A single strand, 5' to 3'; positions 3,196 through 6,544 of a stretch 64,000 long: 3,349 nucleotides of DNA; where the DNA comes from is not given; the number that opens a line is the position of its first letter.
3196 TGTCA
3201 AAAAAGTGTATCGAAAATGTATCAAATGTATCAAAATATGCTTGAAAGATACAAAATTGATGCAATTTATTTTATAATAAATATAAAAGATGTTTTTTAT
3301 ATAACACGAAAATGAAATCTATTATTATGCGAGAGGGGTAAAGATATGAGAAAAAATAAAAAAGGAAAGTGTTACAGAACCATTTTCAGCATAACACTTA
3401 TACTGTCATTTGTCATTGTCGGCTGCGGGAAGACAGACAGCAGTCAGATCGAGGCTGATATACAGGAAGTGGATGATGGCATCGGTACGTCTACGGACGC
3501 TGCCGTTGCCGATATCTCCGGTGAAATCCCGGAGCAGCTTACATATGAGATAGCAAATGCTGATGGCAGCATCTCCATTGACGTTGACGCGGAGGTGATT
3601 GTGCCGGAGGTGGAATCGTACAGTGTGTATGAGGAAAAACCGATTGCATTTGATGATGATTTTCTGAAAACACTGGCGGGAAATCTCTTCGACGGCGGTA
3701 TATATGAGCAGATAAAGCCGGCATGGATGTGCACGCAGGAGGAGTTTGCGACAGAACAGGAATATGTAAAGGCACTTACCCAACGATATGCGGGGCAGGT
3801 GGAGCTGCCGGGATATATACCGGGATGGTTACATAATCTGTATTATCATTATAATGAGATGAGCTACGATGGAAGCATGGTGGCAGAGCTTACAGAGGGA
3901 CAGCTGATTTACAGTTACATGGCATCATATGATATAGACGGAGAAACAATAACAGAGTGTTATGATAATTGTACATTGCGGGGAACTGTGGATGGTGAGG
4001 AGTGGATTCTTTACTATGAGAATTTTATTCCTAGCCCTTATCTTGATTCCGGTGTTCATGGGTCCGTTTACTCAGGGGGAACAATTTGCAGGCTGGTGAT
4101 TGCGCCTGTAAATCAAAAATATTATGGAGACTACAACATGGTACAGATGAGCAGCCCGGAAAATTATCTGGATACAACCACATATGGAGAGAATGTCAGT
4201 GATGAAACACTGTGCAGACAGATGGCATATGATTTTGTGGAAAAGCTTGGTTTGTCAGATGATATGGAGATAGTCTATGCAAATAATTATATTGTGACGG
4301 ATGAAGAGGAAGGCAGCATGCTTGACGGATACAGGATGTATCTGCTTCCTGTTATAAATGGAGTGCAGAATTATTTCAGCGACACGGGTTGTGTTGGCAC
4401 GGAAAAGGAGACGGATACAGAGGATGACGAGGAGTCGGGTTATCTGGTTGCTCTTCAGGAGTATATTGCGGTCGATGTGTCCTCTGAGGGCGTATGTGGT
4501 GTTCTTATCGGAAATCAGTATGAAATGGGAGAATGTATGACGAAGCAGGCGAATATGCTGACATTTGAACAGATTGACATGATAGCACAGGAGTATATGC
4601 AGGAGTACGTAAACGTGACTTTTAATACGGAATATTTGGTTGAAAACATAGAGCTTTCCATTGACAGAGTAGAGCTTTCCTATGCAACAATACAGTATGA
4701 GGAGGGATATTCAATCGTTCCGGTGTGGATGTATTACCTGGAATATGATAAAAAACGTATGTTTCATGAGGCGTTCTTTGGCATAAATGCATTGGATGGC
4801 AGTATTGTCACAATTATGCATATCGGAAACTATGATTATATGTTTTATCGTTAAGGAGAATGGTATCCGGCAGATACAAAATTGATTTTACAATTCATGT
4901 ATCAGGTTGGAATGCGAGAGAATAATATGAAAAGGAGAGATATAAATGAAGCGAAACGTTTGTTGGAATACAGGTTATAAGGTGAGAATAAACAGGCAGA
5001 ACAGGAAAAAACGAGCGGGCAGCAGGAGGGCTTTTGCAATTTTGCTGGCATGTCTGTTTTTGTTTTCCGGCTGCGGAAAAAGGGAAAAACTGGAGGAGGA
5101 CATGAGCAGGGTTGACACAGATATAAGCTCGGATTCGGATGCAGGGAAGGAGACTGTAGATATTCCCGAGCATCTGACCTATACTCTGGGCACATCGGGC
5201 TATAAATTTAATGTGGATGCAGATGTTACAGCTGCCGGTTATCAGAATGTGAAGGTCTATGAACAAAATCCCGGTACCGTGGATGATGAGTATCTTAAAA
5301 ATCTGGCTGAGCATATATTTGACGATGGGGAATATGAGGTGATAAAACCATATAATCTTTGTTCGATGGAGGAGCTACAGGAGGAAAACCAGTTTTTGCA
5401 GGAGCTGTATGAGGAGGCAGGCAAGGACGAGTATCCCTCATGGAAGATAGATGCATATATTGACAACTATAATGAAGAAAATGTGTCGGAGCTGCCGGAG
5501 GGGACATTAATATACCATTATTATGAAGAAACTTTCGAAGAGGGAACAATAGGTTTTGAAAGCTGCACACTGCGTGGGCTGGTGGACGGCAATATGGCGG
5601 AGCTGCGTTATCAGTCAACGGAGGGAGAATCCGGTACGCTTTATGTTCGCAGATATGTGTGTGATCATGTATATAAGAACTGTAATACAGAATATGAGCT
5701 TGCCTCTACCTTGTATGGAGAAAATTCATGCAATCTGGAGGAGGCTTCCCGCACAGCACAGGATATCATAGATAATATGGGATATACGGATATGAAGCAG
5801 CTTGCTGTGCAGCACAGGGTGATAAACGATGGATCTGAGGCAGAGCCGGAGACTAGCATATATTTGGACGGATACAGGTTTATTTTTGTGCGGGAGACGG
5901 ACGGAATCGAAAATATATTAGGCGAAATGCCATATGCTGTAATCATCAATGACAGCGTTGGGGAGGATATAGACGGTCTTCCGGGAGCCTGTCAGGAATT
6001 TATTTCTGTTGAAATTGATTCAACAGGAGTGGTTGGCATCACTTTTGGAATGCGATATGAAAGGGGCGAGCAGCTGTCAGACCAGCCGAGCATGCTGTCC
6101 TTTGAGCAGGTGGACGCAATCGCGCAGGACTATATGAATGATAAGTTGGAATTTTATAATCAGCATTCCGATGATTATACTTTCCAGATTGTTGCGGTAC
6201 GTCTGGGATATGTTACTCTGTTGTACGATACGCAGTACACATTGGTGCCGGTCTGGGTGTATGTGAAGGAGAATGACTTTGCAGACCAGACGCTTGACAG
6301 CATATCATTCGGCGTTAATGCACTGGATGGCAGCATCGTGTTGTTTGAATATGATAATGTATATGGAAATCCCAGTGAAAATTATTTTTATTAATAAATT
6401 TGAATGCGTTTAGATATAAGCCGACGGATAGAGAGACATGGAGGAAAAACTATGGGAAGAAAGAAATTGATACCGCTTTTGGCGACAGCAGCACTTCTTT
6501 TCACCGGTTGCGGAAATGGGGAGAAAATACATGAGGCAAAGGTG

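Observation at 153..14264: TCS-linked, fully asymmetric MacB-type (type VII) ABC machine with three adaptor modules and two orphan lipoproteins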

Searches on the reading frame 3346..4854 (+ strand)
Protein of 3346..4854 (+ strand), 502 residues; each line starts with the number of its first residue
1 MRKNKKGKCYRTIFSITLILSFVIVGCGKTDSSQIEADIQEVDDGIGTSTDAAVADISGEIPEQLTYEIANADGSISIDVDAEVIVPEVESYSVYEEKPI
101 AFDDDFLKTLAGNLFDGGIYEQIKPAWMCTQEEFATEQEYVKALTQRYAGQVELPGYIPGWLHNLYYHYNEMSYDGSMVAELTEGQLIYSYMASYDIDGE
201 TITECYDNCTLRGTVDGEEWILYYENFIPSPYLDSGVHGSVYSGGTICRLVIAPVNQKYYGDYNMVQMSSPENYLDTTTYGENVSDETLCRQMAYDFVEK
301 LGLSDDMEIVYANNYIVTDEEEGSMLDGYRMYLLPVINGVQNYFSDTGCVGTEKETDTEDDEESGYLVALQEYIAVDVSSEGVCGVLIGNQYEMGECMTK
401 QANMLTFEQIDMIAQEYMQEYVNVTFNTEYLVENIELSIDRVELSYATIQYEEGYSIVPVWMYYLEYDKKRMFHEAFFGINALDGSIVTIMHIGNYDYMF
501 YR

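Call 4: search_protein_families(library=pfam, max_evalue=0.1, proteins=[window:3346-4854:+])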
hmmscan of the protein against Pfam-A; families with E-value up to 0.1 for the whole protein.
window:3346-4854:+ (502 aa): 1 family
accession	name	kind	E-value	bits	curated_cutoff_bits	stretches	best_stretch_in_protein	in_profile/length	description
PF19499.4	DUF6034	-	2.3e-29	103.1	27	2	290-488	263-475/481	Family of unknown function (DUF6034)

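Call 5: search_protein_families(library=ncbifam, max_evalue=0.1, proteins=[window:3346-4854:+])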
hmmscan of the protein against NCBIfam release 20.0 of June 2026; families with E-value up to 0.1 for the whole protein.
window:3346-4854:+ (502 aa): 0 families

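Call 18: search_solved_structures(query=window:3346-4854:+, max_evalue=10)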
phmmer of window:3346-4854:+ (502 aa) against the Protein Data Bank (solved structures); distinct sequences matched with E-value up to 10: 1.
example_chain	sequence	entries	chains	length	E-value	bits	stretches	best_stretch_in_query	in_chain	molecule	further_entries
4yyc_A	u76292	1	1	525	0.35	13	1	223-321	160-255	Putative trimethylamine methyltransferase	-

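Call 24: find_homologous_proteins(query=window:3346-4854:+, max_evalue=0.00001)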
Query window:3346-4854:+ (502 aa): 22 proteins with E <= 0.00001 among 8000 candidates.
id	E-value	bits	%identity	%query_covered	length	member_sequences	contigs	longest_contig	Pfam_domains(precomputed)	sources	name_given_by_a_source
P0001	0.0e+0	1122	99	100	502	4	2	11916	-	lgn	-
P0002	2.7e-289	978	86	100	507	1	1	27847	-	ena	-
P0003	3.6e-248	843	76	100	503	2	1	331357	-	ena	-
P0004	9.4e-248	841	76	100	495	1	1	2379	-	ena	-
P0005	1.1e-235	801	73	100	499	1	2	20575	-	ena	-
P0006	1.3e-219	748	71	99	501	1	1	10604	-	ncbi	-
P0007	2.0e-174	599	58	100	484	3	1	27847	-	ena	-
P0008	2.3e-162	560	74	72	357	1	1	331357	-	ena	-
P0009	2.3e-145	503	51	99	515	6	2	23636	-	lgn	-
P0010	6.9e-143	495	51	100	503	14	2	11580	-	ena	-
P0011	2.4e-58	216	33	93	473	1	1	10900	-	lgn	-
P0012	6.4e-57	212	33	97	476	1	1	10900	PF19499.5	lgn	-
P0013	1.4e-56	211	33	97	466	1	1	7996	-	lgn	-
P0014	6.7e-54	202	32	93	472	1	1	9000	-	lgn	-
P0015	1.2e-49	188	31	96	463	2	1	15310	-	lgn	-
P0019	1.0e-27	115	30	95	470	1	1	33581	-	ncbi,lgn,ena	-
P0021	1.1e-25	109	30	93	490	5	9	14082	-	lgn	-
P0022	9.6e-25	106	27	98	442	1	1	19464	-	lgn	-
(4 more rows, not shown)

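Call 34: predict_structure(alignment_id=A1)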
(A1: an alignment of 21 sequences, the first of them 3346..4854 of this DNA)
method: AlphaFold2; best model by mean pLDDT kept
length: 502 residues; sequences in the alignment: 21
mean_pLDDT: 76.3   pTM: 0.77
mean pLDDT of the five models: 76.3, 76.0, 74.3, 73.8, 73.6
residues with pLDDT >= 90: 193; 70-90: 167; 50-70: 38; < 50: 104
segments of 3 or more residues with pLDDT < 50: 1-58, 230-245, 261-265, 357-364, 427-433, 495-502
pLDDT, mean of each block of 10 residues (from residue 1): 36 43 34 37 28 38 95 90 93 91 94 97 93 95 84 59 85 83 92 70 80 95 78 35 55 79 58 77 92 95 88 81 82 91 83 63 66 90 88 89 92 95 61 71 94 89 88 88 92 51 31
secondary structure, 60 per line:
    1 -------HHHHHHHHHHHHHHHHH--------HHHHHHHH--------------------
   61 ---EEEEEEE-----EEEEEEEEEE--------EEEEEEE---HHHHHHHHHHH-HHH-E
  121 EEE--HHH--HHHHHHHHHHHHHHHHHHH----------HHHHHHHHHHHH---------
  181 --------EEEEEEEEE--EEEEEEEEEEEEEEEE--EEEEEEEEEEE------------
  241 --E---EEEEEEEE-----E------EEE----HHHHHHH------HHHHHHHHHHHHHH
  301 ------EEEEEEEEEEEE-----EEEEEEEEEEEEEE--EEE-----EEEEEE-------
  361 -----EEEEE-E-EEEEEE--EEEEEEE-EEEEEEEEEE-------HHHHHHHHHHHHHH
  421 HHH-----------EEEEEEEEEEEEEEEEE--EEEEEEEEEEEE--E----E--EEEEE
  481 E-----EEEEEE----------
elements in order: H8-24 H33-40 E64-70 E76-85 E94-100 H104-114 E120-123 H131-149 H160-171 E189-197 E200-215 E218-228 E247-254 E267-269 H274-280 H287-300 E307-318 E324-337 E340-342 E348-353 E366-370 E374-379 E382-388 E390-399 H407-423 E435-451 E454-465 E476-481 E487-492

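Call 37: fold_search(model_id=the predicted structure, library=pdb)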
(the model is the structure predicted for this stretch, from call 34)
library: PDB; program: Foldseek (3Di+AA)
matches with E <= 10: 464; with E <= 0.001: 1
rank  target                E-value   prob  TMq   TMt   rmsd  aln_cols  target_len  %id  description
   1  5coz                  6.4e-10  1.00  0.35  0.47  11.3       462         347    9  Crystal structure of an uncharacterized protein (EUBREC_2869) from Eubacterium rectale ATCC 33656 at 1.45 A resolution (released 2015-08-05)
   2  7vgk_D                4.7e-02  0.04  0.07  0.11  20.9       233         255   11  Crystal structure of Lactobacillus rhamnosus 4-deoxy-L-threo-5-hexosulose-uronate ketol-isomerase KduI (released 2022-10-19)
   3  7vgk_C                6.2e-02  0.03  0.06  0.11  20.8       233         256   11  Crystal structure of Lactobacillus rhamnosus 4-deoxy-L-threo-5-hexosulose-uronate ketol-isomerase KduI (released 2022-10-19)
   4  7vgk_F                6.2e-02  0.03  0.06  0.08  20.8       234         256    9  Crystal structure of Lactobacillus rhamnosus 4-deoxy-L-threo-5-hexosulose-uronate ketol-isomerase KduI (released 2022-10-19)
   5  5kku_A                7.2e-02  0.06  0.09  0.13  19.4       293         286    7  Crystal structure of an N-terminal dehydratase from difficidin assembly line (released 2016-12-21)
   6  7ye3_D                1.3e-01  0.04  0.07  0.10  20.6       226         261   10  Crystal structure of Lactobacillus rhamnosus 4-deoxy-L-threo-5-hexosulose-uronate ketol-isomerase KduI complexed with  (released 2023-07-05)
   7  8gzg_Z                1.4e-01  0.01  0.06  0.04  39.1       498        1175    8  Cryo-EM structure of Synechocystis sp. PCC 6803 RPitc (released 2023-04-19)
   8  1spu_B                1.6e-01  0.08  0.09  0.07  14.0       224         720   10  STRUCTURE OF OXIDOREDUCTASE (released 1997-03-12)
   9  7vgk_E                1.6e-01  0.02  0.06  0.09  20.8       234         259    9  Crystal structure of Lactobacillus rhamnosus 4-deoxy-L-threo-5-hexosulose-uronate ketol-isomerase KduI (released 2022-10-19)
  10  7e4s_D                1.6e-01  0.02  0.05  0.08  21.1       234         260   12  Crystal structure of Lactobacillus rhamnosus 4-deoxy-L-threo-5-hexosulose-uronate ketol-isomerase KduI complexed with  (released 2022-02-23)
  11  5k59_A                1.7e-01  0.03  0.08  0.11  22.1       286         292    9  Crystal structure of LukGH from Staphylococcus aureus in complex with a neutralising antibody (released 2016-08-10)
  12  9qqk_A                1.9e-01  0.05  0.10  0.06  21.0       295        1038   11  GH161 phosphorylase in complex with beta-1,3 glucooligosaccharide (released 2025-12-10)
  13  7t87_B                2.1e-01  0.02  0.07  0.11  25.1       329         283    6  CRYSTAL STRUCTURE OF LEUKOCIDIN AB/CENTYRIN S17/FAB 214F COMPLEX (released 2023-01-11)
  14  8wg2_A                2.5e-01  0.06  0.10  0.08  19.6       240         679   11  Crystal structure of GH97 glucodextranase mutant E509Q from Flavobacterium johnsoniae in complex with isomaltotriose (released 2024-05-08)
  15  5kku_D                2.5e-01  0.04  0.10  0.14  19.4       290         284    8  Crystal structure of an N-terminal dehydratase from difficidin assembly line (released 2016-12-21)
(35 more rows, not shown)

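Call 38: search_solved_structures(query=A1, max_evalue=10, show_alignments=2)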
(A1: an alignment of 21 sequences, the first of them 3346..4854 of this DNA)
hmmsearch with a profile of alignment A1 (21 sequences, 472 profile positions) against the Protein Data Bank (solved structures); distinct sequences matched with E-value up to 10: 4.
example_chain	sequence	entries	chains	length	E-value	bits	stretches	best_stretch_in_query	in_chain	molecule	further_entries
1dqs_A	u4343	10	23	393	0.099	14.6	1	89-145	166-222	PROTEIN (3-DEHYDROQUINATE SYNTHASE) | 3-DEHYDROQUINATE SYNTHASE | Pentafunctional AROM polypeptide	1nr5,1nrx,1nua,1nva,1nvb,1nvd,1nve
9e71_BL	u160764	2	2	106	0.26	13.2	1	250-281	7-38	Small ribosomal subunit protein uS10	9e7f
6kww_M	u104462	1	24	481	0.29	13.1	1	192-291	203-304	ATP-dependent protease ATPase subunit HslU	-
7d5y_A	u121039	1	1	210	0.94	11.4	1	294-363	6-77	MARTX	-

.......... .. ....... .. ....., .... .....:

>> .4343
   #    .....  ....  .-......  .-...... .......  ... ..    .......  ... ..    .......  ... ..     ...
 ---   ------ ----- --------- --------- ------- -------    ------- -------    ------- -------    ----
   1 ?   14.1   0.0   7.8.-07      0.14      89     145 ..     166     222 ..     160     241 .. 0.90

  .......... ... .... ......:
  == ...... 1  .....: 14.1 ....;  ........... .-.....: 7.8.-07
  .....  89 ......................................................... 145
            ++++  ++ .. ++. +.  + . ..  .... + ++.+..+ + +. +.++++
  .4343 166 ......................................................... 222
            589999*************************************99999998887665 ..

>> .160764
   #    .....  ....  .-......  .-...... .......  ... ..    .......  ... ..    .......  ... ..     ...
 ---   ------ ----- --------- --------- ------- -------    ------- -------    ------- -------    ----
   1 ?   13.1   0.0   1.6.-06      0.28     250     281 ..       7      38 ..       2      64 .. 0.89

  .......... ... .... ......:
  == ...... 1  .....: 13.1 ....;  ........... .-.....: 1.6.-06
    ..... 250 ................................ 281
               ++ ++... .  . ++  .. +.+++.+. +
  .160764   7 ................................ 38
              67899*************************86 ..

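Call 82: find_encoding_contigs(protein=P0019, flank=10000, max_places=1)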
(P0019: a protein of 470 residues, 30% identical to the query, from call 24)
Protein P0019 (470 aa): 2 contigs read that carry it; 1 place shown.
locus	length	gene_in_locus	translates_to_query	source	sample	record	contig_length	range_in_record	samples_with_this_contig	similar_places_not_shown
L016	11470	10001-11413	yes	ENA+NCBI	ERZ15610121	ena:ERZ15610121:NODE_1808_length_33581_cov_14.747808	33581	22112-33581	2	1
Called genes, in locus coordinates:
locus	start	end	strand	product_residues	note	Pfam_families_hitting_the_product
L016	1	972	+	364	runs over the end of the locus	PF00254:FKBP_C, PF05698:Trigger_C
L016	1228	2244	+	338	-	PF00106:adh_short, PF01073:3Beta_HSD, PF01370:Epimerase, PF02719:Polysacc_synt_2, PF04321:RmlD_sub_bind, PF08659:KR (weak), PF13460:NAD_binding_10 (weak), PF16363:GDP_Man_Dehyd, +2 more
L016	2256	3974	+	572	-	PF07859:Abhydrolase_3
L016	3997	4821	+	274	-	PF00005:ABC_tran, PF13304:AAA_21 (faint)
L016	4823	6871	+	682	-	PF12679:ABC2_membrane_2, PF12698:ABC2_membrane_3, PF01061:ABC2_membrane (weak), PF12730:ABC2_membrane_4 (weak), PF02517:Rce1-like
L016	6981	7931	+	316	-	PF01183:Glyco_hydro_25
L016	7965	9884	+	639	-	PF00990:GGDEF, PF00563:EAL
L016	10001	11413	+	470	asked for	-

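Call 83: find_encoding_contigs(protein=P0022, flank=10000, max_places=1)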
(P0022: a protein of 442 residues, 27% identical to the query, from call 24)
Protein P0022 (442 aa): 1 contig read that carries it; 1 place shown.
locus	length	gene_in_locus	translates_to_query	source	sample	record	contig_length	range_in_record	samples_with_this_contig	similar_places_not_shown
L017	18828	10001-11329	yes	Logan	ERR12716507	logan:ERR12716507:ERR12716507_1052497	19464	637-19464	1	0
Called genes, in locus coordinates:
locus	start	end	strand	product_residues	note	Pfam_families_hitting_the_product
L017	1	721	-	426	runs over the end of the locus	PF00275:EPSP_synthase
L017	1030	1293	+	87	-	-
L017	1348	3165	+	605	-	PF00488:MutS_V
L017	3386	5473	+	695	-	-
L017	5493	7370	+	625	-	PF01541:GIY-YIG, PF27096:UvrC_M, PF02151:UVR, PF22920:UvrC_RNaseH, PF08459:UvrC_RNaseH_dom, PF12826:HHH_2, PF14520:HHH_5 (weak)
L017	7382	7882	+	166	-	PF08282:Hydrolase_3 (faint), PF00702:Hydrolase, PF13419:HAD_2, PF13242:Hydrolase_like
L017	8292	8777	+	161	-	-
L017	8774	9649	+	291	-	PF20181:DUF6544, PF21900:DUF6920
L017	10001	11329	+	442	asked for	-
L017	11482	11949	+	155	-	PF00011:HSP20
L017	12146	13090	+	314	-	PF00493:MCM (weak), PF20030:bpMoxR, PF00158:Sigma54_activat (faint), PF01078:Mg_chelatase (faint), PF00004:AAA, PF07726:AAA_3, PF07728:AAA_5, PF17863:AAA_lid_2, +1 more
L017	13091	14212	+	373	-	PF01882:DUF58 (weak)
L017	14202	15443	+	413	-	-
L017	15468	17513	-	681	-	PF00015:MCPsignal, PF13407:Peripla_BP_4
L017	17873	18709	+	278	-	PF13483:Lactamase_B_3, PF12706:Lactamase_B_2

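Call 84: find_encoding_contigs(protein=P0021, flank=10000, max_places=1)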
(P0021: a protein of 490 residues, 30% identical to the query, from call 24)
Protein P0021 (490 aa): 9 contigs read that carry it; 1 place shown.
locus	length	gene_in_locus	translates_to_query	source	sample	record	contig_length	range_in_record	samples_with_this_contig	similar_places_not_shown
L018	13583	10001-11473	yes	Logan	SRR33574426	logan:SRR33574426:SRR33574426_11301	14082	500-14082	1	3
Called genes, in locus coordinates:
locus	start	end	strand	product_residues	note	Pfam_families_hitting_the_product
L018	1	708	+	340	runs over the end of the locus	PF00106:adh_short, PF01073:3Beta_HSD, PF01370:Epimerase, PF02719:Polysacc_synt_2, PF04321:RmlD_sub_bind, PF08659:KR (weak), PF13460:NAD_binding_10 (weak), PF16363:GDP_Man_Dehyd, +2 more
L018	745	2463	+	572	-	PF07859:Abhydrolase_3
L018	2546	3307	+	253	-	PF00005:ABC_tran, PF13304:AAA_21 (faint)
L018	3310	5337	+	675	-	PF12679:ABC2_membrane_2, PF12698:ABC2_membrane_3, PF01061:ABC2_membrane (weak), PF12730:ABC2_membrane_4 (weak), PF02517:Rce1-like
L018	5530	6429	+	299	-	PF01183:Glyco_hydro_25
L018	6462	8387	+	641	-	PF00990:GGDEF, PF00563:EAL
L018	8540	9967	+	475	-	-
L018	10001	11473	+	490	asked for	-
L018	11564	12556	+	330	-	PF25984:BSH_YknX (weak), PF25967:RND-MFP_C (weak), PF25989:YknX_C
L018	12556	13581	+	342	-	?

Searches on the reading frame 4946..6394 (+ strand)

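Call 4: search_protein_families(library=pfam, max_evalue=0.1, proteins=[window:4946-6394:+])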
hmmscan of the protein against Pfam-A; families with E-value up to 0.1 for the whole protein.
window:4946-6394:+ (482 aa): 0 families

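Call 5: search_protein_families(library=ncbifam, max_evalue=0.1, proteins=[window:4946-6394:+])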
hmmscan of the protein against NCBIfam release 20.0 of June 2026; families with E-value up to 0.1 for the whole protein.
window:4946-6394:+ (482 aa): 1 family
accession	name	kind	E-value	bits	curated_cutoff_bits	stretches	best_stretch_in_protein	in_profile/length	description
NF047408.1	SA0632_fam_LP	equivalog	0.043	13.5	70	1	28-54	3-32/68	SA0632 family lipoprotein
